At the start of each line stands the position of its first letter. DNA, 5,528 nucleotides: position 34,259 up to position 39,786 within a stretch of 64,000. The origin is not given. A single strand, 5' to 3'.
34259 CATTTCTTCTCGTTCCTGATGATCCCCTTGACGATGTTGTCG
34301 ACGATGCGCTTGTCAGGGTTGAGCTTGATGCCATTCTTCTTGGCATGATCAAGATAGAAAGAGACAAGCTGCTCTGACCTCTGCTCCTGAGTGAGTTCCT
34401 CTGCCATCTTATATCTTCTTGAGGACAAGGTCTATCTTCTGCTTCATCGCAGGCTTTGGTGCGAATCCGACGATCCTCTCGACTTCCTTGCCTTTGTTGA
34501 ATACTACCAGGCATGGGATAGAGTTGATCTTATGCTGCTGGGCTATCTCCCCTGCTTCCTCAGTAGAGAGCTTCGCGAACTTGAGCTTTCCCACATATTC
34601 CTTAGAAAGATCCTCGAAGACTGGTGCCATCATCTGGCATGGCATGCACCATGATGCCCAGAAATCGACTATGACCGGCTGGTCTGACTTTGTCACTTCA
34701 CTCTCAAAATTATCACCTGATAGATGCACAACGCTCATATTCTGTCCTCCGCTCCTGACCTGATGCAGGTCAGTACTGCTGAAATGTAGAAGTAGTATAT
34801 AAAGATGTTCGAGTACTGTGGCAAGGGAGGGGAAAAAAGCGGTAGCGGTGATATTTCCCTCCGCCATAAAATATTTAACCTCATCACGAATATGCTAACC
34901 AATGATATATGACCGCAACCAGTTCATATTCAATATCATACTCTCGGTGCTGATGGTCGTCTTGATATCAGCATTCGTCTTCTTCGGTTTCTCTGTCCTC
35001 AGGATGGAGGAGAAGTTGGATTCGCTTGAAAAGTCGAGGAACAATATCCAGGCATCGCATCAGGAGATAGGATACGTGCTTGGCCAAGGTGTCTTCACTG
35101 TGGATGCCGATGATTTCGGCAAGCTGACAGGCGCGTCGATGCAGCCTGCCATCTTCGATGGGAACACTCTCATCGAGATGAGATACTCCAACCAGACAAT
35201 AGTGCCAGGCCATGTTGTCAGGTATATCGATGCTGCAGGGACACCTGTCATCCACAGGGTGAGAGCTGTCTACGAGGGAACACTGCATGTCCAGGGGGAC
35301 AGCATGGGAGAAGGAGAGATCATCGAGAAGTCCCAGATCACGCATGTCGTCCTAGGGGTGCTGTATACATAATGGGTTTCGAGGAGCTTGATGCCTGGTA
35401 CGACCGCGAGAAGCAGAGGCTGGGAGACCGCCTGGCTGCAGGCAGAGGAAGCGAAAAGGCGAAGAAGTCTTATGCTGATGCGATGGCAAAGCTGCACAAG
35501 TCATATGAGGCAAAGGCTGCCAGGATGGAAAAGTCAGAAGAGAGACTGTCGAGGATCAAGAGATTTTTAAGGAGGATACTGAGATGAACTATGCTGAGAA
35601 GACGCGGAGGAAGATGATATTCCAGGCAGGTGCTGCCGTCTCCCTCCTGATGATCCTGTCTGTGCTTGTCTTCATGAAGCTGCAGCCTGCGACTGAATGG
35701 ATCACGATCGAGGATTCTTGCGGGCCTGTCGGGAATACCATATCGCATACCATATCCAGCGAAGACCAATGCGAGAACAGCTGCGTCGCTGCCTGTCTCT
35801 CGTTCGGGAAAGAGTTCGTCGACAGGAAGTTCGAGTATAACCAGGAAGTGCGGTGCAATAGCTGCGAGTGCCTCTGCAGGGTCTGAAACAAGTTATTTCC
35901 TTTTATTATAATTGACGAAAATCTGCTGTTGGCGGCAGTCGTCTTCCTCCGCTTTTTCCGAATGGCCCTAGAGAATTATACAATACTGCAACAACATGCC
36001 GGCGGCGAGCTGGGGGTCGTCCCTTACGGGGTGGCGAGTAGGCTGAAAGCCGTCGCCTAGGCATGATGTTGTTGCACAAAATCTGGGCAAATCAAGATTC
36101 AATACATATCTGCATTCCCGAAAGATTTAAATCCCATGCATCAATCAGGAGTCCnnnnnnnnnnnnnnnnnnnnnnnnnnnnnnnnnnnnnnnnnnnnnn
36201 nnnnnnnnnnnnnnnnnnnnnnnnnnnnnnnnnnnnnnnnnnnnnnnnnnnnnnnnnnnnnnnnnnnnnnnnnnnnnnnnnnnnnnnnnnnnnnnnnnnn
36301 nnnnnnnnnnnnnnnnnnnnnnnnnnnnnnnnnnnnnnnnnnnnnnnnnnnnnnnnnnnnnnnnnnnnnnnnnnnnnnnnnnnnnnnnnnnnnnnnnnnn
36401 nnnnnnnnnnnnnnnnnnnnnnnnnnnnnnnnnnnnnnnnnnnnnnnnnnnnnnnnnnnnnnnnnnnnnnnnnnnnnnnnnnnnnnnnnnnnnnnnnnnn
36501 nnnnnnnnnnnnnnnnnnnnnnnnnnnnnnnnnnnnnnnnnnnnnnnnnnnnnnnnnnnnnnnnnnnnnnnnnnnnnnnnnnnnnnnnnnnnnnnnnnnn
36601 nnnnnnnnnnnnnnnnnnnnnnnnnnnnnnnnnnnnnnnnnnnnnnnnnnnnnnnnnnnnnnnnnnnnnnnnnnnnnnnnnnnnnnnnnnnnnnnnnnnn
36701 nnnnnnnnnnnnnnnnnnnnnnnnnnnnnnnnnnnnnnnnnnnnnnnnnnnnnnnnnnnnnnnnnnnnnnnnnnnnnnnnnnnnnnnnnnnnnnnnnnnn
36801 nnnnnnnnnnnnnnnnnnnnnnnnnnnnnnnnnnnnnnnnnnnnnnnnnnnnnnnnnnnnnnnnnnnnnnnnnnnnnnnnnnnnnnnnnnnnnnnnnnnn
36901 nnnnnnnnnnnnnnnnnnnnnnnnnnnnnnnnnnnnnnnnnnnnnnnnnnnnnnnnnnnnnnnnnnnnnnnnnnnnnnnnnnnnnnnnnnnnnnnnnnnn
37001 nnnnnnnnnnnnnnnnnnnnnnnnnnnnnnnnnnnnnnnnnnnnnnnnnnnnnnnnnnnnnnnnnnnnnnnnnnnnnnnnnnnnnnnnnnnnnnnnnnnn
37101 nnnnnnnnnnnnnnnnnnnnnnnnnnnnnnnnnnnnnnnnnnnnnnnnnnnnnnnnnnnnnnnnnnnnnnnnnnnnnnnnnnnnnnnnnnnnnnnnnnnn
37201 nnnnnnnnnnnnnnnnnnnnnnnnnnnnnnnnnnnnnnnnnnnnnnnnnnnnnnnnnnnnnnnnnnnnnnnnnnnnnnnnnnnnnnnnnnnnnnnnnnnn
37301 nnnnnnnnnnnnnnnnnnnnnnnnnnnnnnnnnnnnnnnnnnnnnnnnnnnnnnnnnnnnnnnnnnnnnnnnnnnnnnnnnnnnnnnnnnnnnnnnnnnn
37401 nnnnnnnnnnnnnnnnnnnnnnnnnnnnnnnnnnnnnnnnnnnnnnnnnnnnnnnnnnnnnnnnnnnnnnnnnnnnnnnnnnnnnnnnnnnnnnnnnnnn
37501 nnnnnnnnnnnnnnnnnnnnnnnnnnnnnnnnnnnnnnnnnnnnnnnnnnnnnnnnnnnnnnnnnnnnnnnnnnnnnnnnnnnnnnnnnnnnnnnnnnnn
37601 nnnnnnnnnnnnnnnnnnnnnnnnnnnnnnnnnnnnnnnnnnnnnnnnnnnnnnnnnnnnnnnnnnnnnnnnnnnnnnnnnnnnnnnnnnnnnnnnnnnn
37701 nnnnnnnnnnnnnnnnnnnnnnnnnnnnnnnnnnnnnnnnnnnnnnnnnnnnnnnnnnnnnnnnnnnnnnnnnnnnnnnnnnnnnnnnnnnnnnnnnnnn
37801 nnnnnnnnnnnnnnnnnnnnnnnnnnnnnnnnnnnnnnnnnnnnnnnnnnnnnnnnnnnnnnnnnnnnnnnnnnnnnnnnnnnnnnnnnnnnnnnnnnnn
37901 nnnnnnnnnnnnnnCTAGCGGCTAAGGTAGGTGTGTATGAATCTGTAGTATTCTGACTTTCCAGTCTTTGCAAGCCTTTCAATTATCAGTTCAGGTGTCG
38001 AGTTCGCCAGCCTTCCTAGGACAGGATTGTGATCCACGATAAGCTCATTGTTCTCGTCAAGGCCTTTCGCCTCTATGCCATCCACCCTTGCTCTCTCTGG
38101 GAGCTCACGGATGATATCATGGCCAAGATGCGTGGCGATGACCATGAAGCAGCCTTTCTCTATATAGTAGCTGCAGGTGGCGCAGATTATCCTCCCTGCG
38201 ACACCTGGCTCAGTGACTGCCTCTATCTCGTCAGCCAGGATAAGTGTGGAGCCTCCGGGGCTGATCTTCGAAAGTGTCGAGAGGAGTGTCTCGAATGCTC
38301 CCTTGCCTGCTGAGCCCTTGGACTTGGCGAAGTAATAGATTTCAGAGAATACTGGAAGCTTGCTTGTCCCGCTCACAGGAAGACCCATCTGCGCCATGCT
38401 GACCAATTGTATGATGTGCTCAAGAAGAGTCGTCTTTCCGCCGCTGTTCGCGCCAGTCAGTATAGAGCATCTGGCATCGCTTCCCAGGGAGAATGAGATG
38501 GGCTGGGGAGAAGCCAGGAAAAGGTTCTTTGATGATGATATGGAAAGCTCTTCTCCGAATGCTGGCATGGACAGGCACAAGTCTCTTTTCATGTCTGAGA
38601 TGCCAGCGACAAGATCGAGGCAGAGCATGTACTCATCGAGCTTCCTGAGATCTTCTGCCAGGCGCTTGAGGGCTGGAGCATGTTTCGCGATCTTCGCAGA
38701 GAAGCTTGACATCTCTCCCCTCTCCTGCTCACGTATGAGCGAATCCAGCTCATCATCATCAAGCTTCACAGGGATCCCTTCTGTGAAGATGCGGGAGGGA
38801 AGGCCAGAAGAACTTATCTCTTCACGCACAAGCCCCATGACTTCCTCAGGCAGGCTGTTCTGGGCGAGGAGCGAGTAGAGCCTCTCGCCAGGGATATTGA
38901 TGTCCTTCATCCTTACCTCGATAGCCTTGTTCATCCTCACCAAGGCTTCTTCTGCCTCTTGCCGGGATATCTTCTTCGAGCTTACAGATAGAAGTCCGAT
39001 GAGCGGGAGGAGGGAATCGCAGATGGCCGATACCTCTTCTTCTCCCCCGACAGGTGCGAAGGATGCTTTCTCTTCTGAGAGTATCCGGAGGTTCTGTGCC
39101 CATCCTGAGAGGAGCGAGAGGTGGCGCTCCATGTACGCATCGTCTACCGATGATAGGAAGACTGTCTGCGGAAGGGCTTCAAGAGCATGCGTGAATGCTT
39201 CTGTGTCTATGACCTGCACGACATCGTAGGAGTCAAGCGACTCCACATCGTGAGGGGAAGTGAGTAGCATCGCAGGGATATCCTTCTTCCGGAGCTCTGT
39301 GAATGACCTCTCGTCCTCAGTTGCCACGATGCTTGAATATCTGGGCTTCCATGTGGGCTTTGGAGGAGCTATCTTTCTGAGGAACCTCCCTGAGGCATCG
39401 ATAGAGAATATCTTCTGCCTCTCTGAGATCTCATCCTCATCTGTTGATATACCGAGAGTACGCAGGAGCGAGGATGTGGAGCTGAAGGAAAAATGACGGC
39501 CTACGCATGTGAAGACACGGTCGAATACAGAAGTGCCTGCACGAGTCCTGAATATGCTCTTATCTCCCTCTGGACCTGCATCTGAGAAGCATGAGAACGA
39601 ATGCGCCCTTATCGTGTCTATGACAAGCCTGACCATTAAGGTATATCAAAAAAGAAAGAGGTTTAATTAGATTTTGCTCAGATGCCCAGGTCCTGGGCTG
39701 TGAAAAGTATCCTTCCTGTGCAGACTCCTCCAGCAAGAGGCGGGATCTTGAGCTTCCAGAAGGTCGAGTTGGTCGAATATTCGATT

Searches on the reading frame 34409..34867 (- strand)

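Call 15: search_protein_families(library=pfam, proteins=[window:34409-34867:-], max_evalue=0.001)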
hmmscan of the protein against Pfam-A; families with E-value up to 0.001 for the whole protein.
window:34409-34867:- (152 aa): 7 families
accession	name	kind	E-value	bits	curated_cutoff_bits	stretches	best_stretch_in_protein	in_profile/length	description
PF00085.26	Thioredoxin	-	4.4e-29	101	23.5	1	46-146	2-102/103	Thioredoxin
PF13905.12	Thioredoxin_8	-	1e-08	35.8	27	0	63-97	2-38/94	Thioredoxin-like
PF13098.12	Thioredoxin_2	-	2.5e-08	34.6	27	1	60-144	3-103/104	Thioredoxin-like domain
PF04756.19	OST3_OST6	-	7.3e-06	26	27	1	44-127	11-106/294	OST3 / OST6 family, transporter family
PF00578.27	AhpC-TSA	-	8.8e-06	26.1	26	1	54-134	18-99/124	AhpC/TSA family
PF14595.12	Thioredoxin_9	-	1.6e-05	25.3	25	1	60-144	39-123/129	Thioredoxin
PF13899.12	Thioredoxin_7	-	0.0003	21.3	27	1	58-86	13-41/83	Thioredoxin-like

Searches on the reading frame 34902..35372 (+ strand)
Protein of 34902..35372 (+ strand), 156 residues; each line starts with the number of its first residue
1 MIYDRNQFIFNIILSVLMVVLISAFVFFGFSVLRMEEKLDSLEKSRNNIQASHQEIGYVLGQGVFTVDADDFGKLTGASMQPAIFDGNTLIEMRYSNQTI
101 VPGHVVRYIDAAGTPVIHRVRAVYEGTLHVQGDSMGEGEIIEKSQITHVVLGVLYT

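Call 15: search_protein_families(library=pfam, proteins=[window:34902-35372:+], max_evalue=0.001)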
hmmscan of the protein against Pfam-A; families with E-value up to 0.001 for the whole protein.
window:34902-35372:+ (156 aa): 0 families

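Call 57: search_protein_families(library=pfam, proteins=[window:34902-35369:+], max_evalue=5)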
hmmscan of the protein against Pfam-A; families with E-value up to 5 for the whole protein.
window:34902-35369:+ (156 aa): 1 family
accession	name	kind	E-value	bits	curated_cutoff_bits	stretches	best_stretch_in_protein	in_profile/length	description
PF00717.28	Peptidase_S24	-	0.023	14.9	23.3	1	59-104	23-67/116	Peptidase S24-like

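Call 58: search_solved_structures(query=window:34902-35369:+, max_evalue=10)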
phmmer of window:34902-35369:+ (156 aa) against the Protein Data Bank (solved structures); distinct sequences matched with E-value up to 10: 2.
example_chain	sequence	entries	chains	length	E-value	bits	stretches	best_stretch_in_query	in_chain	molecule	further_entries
7p2q_A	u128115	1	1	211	0.4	14.1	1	75-125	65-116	Signal peptidase complex catalytic subunit SEC11C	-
7p2p_A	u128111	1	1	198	0.8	13.1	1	75-137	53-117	Signal peptidase complex catalytic subunit SEC11A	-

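Call 61: search_solved_structures(query=A3, max_evalue=10, show_alignments=1)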
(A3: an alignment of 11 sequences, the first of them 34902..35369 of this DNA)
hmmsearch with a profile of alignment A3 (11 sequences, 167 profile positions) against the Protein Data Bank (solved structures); distinct sequences matched with E-value up to 10: 10.
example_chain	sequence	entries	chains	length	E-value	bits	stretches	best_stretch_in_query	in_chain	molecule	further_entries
7p2q_A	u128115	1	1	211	0.0019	21.3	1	46-137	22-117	Signal peptidase complex catalytic subunit SEC11C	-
4nv4_A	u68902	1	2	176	0.0086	19.2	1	85-146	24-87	Signal peptidase I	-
7p2p_A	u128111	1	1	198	0.049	16.7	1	86-137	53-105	Signal peptidase complex catalytic subunit SEC11A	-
4wvh_A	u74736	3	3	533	0.061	16.4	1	85-146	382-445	Maltose-binding periplasmic protein,Signal peptidase IB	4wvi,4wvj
8hku_ARF1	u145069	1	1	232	0.078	16.1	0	134-155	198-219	Peptide chain release factor subunit 1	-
9rjb_A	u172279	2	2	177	0.13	15.3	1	86-137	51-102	Signal peptidase complex catalytic subunit SEC11A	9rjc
4wvg_A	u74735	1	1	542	0.31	14.1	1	85-146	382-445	Maltose-binding periplasmic protein,Signal peptidase IB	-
7dfp_A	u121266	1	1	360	0.51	13.4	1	9-65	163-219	D(2) dopamine receptor,Soluble cytochrome b562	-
5uen_A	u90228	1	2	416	0.72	12.9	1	13-63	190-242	Adenosine receptor A1,Soluble cytochrome b562,Adenosine receptor A1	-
8yns_R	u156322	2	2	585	1.1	12.3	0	9-62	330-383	Melanin-concentrating hormone receptor 1,Soluble cytochrome b562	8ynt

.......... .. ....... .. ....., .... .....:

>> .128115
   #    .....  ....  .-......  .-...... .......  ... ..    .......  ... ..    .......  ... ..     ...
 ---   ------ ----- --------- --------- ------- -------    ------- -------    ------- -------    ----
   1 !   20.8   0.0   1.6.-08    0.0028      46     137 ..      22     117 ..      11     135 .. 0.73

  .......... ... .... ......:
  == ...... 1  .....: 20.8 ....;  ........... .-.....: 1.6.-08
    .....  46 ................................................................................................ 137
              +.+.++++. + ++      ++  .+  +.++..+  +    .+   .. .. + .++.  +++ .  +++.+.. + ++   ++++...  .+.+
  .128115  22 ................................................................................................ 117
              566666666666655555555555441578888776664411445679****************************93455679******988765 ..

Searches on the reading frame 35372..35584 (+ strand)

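Call 57: search_protein_families(library=pfam, proteins=[window:35372-35584:+], max_evalue=5)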
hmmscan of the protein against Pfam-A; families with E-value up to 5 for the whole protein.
window:35372-35584:+ (71 aa): 3 families
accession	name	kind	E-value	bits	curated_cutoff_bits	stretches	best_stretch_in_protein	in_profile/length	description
PF15456.11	Uds1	-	0.013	16.1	28.8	1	2-58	19-83/123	Up-regulated During Septation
PF11932.13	DUF3450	-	0.044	13.5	32.6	1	8-69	41-101/241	Protein of unknown function (DUF3450)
PF13032.11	RNaseH_pPIWI_RE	-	0.046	13.9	25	1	33-71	49-88/288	RNaseH domain of pPIWI_RE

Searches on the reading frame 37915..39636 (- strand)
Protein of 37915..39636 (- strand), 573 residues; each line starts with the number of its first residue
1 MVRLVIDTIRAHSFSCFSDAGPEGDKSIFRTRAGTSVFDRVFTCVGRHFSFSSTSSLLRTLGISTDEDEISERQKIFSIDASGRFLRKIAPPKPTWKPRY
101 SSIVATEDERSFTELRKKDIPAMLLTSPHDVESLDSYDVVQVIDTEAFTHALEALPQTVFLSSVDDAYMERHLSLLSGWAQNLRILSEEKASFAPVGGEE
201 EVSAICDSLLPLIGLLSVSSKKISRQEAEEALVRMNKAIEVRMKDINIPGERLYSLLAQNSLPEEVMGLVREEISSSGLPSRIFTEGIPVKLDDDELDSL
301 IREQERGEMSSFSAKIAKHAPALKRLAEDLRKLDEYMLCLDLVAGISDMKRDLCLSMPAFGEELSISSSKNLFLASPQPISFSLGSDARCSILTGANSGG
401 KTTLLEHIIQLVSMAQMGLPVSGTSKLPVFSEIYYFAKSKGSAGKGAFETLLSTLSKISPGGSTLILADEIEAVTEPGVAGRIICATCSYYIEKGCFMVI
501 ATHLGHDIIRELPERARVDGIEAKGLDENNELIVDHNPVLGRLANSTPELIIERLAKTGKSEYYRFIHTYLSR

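Call 15: search_protein_families(library=pfam, proteins=[window:37915-39636:-], max_evalue=0.001)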
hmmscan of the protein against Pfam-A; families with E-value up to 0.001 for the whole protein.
window:37915-39636:- (573 aa): 1 family
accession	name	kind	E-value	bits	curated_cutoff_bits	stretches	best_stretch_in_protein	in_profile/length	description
PF00488.27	MutS_V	-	1.5e-06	28.7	30.2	1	392-536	2-151/188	MutS domain V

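Call 50: search_protein_families(library=ncbifam, proteins=[window:37918-39636:-], max_evalue=0.1)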
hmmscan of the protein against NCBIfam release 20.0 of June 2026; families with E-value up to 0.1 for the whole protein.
window:37918-39636:- (573 aa): 9 families
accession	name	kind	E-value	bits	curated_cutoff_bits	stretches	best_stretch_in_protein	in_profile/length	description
TIGR01069.2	mutS2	equivalog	1.3e-19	70.1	400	1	303-505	240-450/790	endonuclease MutS2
NF052383.1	ATPase_KamC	equivalog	3e-17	62.6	300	1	291-528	209-451/508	lysine 5,6-aminomutase reactivase ATPase KamC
TIGR01070.1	mutS1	equivalog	1.1e-05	24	641.7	1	310-536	514-745/840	DNA mismatch repair protein MutS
NF003810.1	PRK05399.1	equivalog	2.4e-05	23.2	480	1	311-434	523-648/793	DNA mismatch repair protein MutS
NF000168.2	ABCF_Msr_all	exception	0.00046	18.9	680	1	351-438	289-368/487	Msr family ABC-F type ribosomal protection protein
NF000355.4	ribo_prot_ABC_F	equivalog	0.003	16.5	380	1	378-430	330-381/499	ribosomal protection-like ABC-F family protein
NF047739.1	antiphage_MADS3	equivalog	0.04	13.1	420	0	390-411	23-43/427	methylation-associated defense system AAA family ATPase MAD3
TIGR00611.2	recf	equivalog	0.046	12.9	172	1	387-411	20-44/339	DNA replication/repair protein RecF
TIGR03771.1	anch_rpt_ABC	equivalog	0.077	12.7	268.8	0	393-437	11-55/223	anchored repeat-type ABC transporter ATP-binding subunit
